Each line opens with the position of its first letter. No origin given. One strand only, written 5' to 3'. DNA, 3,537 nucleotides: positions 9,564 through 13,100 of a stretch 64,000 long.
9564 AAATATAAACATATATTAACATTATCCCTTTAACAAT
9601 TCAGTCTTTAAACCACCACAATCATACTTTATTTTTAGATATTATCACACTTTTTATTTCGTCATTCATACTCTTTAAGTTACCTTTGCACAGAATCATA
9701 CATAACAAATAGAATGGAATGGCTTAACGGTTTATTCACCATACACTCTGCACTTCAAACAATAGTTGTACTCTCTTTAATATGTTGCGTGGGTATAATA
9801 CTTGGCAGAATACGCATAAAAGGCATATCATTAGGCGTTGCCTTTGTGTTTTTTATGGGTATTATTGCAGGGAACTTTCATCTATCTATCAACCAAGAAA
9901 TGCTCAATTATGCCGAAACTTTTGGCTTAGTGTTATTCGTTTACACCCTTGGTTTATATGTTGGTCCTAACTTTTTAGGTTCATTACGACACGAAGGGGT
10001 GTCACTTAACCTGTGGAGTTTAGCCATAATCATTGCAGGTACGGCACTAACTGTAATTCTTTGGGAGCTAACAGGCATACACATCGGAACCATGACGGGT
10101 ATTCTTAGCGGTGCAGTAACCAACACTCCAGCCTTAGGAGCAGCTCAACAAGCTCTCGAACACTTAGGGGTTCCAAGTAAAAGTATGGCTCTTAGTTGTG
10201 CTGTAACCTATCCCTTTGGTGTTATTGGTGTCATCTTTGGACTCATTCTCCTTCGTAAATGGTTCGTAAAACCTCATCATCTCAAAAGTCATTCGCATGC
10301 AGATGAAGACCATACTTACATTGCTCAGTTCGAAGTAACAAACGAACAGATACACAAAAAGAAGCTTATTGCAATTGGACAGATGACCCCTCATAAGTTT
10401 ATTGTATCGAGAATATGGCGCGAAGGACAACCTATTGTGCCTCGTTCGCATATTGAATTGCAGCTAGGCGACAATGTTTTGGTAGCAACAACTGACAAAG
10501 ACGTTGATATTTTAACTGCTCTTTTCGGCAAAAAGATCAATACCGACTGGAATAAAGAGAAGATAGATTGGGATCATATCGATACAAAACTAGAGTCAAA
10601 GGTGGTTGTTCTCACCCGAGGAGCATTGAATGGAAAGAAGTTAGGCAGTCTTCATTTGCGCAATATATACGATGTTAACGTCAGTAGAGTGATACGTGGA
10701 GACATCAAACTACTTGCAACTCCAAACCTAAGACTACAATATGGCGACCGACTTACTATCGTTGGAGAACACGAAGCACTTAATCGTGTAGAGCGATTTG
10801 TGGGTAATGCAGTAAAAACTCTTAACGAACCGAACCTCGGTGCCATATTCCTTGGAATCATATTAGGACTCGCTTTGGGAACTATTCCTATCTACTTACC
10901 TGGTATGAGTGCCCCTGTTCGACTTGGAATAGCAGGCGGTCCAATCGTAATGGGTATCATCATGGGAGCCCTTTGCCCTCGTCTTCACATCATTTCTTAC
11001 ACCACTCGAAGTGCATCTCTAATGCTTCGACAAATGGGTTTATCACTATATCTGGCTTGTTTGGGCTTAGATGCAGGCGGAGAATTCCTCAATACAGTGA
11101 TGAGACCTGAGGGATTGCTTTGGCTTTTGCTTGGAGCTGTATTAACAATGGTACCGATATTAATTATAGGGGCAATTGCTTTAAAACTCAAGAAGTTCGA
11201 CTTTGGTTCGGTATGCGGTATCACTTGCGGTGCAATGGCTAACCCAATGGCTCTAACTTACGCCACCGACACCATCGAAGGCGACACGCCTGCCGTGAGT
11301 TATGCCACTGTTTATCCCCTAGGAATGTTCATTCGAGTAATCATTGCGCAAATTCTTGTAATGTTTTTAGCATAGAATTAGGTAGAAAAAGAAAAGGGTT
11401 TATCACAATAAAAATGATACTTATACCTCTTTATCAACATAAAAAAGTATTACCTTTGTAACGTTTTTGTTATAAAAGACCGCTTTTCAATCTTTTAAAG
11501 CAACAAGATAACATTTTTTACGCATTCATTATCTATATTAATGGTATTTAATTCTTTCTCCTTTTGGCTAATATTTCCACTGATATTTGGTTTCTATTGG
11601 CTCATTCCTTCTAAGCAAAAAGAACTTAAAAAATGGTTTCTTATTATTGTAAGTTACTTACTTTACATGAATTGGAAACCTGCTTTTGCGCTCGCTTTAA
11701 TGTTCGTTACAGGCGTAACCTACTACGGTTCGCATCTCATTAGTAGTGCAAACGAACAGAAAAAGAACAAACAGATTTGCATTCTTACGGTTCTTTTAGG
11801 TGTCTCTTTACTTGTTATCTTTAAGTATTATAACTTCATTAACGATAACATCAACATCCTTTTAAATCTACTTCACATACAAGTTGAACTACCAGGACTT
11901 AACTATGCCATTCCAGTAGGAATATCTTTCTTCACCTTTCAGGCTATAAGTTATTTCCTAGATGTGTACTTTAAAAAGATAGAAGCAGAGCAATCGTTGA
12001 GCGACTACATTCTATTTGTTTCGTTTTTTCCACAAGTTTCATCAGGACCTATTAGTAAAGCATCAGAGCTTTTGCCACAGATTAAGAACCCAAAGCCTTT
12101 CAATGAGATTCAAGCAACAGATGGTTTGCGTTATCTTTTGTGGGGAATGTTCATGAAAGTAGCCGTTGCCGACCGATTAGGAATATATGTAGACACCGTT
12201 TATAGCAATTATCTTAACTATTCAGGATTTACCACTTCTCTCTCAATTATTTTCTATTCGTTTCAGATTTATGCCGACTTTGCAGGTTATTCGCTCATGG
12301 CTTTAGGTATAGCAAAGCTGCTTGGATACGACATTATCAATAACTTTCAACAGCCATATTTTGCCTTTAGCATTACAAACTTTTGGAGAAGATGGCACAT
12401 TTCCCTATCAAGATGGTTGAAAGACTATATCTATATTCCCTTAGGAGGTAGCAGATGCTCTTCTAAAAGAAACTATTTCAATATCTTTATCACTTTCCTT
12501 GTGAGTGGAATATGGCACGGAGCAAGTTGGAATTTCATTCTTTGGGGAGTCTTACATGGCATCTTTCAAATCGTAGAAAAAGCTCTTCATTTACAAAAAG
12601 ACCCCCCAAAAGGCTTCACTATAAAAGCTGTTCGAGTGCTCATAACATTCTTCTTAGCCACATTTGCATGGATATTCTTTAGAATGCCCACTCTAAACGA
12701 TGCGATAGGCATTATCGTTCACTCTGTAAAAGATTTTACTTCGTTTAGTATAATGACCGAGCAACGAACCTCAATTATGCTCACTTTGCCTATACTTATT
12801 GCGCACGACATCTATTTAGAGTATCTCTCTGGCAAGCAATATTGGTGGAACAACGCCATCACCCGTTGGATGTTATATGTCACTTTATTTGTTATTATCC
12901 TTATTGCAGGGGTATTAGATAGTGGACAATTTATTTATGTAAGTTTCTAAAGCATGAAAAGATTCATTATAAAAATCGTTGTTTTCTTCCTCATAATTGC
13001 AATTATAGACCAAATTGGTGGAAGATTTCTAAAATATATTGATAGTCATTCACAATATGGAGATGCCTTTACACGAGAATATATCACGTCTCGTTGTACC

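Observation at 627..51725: Dispersed family of ~88-bp intergenic blocks built from four 22-bp quasi-palindromic units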

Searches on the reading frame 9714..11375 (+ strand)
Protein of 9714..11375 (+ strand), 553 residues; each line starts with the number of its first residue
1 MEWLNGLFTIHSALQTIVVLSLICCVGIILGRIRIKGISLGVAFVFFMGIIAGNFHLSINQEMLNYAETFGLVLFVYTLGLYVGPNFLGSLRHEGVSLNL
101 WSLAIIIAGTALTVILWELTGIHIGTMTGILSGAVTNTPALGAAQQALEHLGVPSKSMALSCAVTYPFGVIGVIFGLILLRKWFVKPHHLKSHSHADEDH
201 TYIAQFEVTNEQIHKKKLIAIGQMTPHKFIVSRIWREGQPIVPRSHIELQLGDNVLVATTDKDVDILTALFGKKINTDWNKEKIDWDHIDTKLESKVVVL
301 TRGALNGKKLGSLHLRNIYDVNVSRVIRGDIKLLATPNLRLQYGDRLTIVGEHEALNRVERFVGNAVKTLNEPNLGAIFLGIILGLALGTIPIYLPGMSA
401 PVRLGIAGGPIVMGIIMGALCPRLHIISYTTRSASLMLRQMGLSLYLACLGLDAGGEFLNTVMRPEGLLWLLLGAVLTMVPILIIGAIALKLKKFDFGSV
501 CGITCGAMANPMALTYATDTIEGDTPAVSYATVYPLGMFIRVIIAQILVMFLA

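Call 68: search_protein_families(library=pfam, proteins=[window:9714-11375:+], max_evalue=0.00001)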
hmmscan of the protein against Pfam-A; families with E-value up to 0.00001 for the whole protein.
window:9714-11375:+ (553 aa): 2 families
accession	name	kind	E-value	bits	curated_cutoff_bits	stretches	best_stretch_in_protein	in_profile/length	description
PF06826.17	Asp-Al_Ex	-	2.2e-77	259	27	2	377-550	1-167/167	Predicted Permease Membrane Region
PF02080.26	TrkA_C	-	9.2e-20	70.8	27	1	304-363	11-70/71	TrkA-C domain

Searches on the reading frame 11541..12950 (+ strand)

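Call 68: search_protein_families(library=pfam, proteins=[window:11541-12950:+], max_evalue=0.00001)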
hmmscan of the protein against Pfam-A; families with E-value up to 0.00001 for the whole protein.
window:11541-12950:+ (469 aa): 2 families
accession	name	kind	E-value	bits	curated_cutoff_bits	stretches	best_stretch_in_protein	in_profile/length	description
PF03062.24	MBOAT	-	2.4e-32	113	27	1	152-381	80-329/337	MBOAT, membrane-bound O-acyltransferase family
PF13813.11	MBOAT_2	-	1.3e-07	32.2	25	1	268-328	4-66/85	Membrane bound O-acyl transferase family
